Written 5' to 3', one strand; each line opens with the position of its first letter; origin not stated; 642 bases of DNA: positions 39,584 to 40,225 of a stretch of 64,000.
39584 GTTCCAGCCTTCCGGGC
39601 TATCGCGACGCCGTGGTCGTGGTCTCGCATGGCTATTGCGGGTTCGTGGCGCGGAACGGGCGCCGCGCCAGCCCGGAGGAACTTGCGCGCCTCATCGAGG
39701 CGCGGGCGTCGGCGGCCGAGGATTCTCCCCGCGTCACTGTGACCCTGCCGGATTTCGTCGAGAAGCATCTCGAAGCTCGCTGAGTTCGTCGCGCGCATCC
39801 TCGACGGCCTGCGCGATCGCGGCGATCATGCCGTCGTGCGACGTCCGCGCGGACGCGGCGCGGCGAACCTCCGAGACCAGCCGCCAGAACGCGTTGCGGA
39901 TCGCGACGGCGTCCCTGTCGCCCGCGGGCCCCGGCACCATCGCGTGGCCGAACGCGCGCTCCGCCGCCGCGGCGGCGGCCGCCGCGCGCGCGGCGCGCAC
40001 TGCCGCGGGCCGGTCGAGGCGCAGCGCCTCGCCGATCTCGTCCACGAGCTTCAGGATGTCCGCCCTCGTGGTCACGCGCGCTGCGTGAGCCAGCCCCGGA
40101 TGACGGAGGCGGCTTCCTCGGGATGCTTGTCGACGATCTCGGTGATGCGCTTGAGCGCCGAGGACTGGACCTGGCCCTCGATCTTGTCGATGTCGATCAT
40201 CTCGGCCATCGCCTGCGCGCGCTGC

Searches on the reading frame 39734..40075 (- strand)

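Call 58: search_protein_families(library=pfam, proteins=[window:39734-40075:-], max_evalue=0.05)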
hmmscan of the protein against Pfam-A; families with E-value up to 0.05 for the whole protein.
window:39734-40075:- (113 aa): 1 family
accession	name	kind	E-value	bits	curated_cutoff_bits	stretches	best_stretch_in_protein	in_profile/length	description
PF19979.4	DUF6415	-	0.027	15.7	27.5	1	36-100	3-68/95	Family of unknown function (DUF6415)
